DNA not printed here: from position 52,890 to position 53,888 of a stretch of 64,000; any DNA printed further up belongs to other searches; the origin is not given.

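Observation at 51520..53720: Translationally coupled HAD phosphatase + TIR-like/helical-domain protein: candidate undescribed defence (or nucleotide-depletion) module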

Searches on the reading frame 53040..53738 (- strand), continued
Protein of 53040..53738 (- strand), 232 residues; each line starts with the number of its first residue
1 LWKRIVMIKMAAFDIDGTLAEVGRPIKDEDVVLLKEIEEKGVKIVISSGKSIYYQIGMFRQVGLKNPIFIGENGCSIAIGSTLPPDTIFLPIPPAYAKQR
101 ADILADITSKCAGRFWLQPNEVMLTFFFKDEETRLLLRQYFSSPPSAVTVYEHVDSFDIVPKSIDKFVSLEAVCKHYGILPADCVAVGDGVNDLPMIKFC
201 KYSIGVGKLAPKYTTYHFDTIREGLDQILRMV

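Call 41: search_solved_structures(query=window:53043-53720:-, max_evalue=0.00001, show_alignments=1)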
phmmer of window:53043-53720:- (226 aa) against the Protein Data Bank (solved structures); distinct sequences matched with E-value up to 0.00001: 15.
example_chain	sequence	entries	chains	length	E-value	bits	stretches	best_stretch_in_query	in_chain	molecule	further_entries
3niw_A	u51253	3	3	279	1.1e-12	51.4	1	151-203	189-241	Haloacid dehalogenase-like hydrolase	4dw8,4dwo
4qjb_A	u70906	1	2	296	7.2e-12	48.7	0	126-206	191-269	Haloacid dehalogenase-like hydrolase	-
4zev_A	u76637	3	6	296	6.8e-11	45.5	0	126-206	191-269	PfHAD1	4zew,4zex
1rlm_A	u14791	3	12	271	2.7e-09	40.3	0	151-205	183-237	Phosphatase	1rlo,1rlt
2b30_A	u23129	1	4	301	6.3e-09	39.1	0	131-203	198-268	Pvivax hypothetical protein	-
2hf2_A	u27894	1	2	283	2e-08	37.5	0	151-205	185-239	Sugar phosphatase supH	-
3l7y_A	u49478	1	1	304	2.8e-08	36.9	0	117-206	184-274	Putative uncharacterized protein smu.1108c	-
3r4c_A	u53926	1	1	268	5.5e-08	36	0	120-209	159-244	Hydrolase, haloacid dehalogenase-like hydrolase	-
1wr8_A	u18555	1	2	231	1.1e-07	35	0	157-213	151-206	Phosphoglycolate phosphatase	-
2pq0_A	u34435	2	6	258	1.3e-07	34.7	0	130-202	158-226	Hypothetical conserved protein GK1056 | Hypothetical conserved protein, GK1056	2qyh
1nrw_A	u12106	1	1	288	2e-07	34.2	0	2-69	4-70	hypothetical protein, haloacid dehalogenase-like hydrolase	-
3pgv_A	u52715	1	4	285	6.3e-07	32.5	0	112-193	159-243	haloacid dehalogenase-like hydrolase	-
1kyt_A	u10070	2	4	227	1.1e-06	31.7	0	1-192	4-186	hypothetical protein TA0175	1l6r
3dao_A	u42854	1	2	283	4e-06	29.9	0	1-68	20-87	Putative Phosphate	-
1ymq_A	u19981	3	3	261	5.5e-06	29.5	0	118-203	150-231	sugar-phosphate phosphatase BT4131 | Putative uncharacterized protein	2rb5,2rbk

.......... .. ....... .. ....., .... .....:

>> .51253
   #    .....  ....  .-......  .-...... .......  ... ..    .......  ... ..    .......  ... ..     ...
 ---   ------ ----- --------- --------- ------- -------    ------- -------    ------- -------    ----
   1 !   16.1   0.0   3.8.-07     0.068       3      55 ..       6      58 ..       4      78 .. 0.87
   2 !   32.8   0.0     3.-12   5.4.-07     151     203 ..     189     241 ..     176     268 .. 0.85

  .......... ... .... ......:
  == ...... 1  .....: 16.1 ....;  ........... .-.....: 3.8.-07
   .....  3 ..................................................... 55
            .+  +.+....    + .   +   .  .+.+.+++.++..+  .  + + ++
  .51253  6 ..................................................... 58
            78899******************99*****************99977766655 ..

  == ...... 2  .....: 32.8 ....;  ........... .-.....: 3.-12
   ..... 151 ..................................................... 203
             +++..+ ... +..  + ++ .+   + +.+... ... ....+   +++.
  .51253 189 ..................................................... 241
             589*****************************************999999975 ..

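Call 82: search_protein_families(library=phrogs, proteins=[window:53043-53720:-], max_evalue=0.01)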
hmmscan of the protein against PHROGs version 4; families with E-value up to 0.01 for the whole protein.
window:53043-53720:- (226 aa): 1 family
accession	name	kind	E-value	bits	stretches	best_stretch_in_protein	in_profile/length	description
phrog_4901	-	other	1.4e-23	84.7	2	116-203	150-237/273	hydrolase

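Call 85: predict_structure(alignment_id=A4)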
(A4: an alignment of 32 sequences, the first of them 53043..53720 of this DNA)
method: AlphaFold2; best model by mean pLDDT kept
length: 226 residues; sequences in the alignment: 32
mean_pLDDT: 95.6   pTM: 0.90
mean pLDDT of the five models: 95.6, 95.2, 94.1, 93.7, 92.8
residues with pLDDT >= 90: 216; 70-90: 10; 50-70: 0; < 50: 0
segments of 3 or more residues with pLDDT < 50: none
pLDDT, mean of each block of 10 residues (from residue 1): 96 92 97 98 94 93 96 93 94 97 95 95 97 96 94 96 98 98 95 98 95 98 97
secondary structure, 60 per line:
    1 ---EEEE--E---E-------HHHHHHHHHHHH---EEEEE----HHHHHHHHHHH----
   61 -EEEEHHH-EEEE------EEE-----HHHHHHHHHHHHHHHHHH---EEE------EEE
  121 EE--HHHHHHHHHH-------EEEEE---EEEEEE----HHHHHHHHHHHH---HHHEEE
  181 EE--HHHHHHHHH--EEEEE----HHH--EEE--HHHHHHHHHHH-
elements in order: E4-7 H22-33 E37-41 H46-56 E62-65 E70-73 E80-82 H88-105 E109-111 E118-122 H125-134 E142-146 E150-155 H160-171 E178-182 H185-193 E196-200 E210-212 H215-225

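Call 89: fold_search(model_id=the predicted structure, library=pdb)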
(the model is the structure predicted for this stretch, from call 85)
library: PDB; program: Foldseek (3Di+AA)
matches with E <= 10: 1401; with E <= 0.001: 195
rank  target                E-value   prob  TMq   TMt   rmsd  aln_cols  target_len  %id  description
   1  1wr8_B                1.3e-14  1.00  0.80  0.78   3.5       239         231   19  Crystal structure of hypothetical protein PH1421 from Pyrococcus horikoshii. (released 2004-10-26)
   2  4dwo                  1.5e-14  1.00  0.83  0.71   3.4       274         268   18  Crystal structure of a haloacid dehalogenase-like hydrolase (Target EFI-900331) from Bacteroides thetaiotaomicron with b (released 2012-03-28)
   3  3niw                  1.6e-14  1.00  0.82  0.71   3.1       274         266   18  Crystal structure of a haloacid dehalogenase-like hydrolase from Bacteroides thetaiotaomicron (released 2010-06-30)
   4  1rkq_A                4.4e-14  1.00  0.80  0.68   3.4       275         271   16  Crystal structure of HAD-like phosphatase yidA from E. coli (released 2004-03-09)
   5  1wr8_A                4.9e-14  1.00  0.80  0.78   3.5       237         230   18  Crystal structure of hypothetical protein PH1421 from Pyrococcus horikoshii. (released 2004-10-26)
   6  3r4c                  6.8e-14  1.00  0.73  0.62   4.5       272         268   19  Divergence of Structure and Function Among Phosphatases of the Haloalkanoate (HAD) Enzyme Superfamily: Analysis of BT166 (released 2011-10-26)
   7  5dxl                  8.1e-14  1.00  0.64  0.54   5.6       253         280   17  Structure of Aspergillus fumigatus trehalose-6-phosphate phosphatase crystal form 1 (released 2016-06-15)
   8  3dao_A                8.7e-14  1.00  0.77  0.67   3.9       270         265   16  CRYSTAL STRUCTURE OF A PUTATIVE PHOSPHATE (EUBREC_1417) FROM EUBACTERIUM RECTALE AT 1.80 A RESOLUTION (released 2008-07-29)
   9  3dao_B                9.2e-14  1.00  0.78  0.65   3.8       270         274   16  CRYSTAL STRUCTURE OF A PUTATIVE PHOSPHATE (EUBREC_1417) FROM EUBACTERIUM RECTALE AT 1.80 A RESOLUTION (released 2008-07-29)
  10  2hf2_B                9.8e-14  1.00  0.72  0.62   4.3       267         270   16  Domain shifting confirms monomeric structure of Escherichia sugar phosphatase SUPH (released 2006-07-18)
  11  5dxn                  9.8e-14  1.00  0.63  0.55   6.2       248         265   17  Structure of Aspergillus fumigatus trehalose-6-phosphate phosphatase crystal form 2 (released 2016-06-15)
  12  3pgv_C                2.1e-13  1.00  0.75  0.67   4.1       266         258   20  Crystal structure of a haloacid dehalogenase-like hydrolase (KPN_04322) from Klebsiella pneumoniae subsp. pneumoniae M (released 2010-12-15)
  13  3pgv_B                2.1e-13  1.00  0.74  0.66   4.4       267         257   20  Crystal structure of a haloacid dehalogenase-like hydrolase (KPN_04322) from Klebsiella pneumoniae subsp. pneumoniae M (released 2010-12-15)
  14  6qj6_A                2.3e-13  1.00  0.67  0.59   5.1       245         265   18  The structure of Trehalose-6-phosphatase from Burkholderia pseudomallei (released 2020-01-15)
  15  1nrw                  3.4e-13  1.00  0.81  0.66   3.5       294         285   15  The structure of a HALOACID DEHALOGENASE-LIKE HYDROLASE FROM B. SUBTILIS (released 2003-07-29)
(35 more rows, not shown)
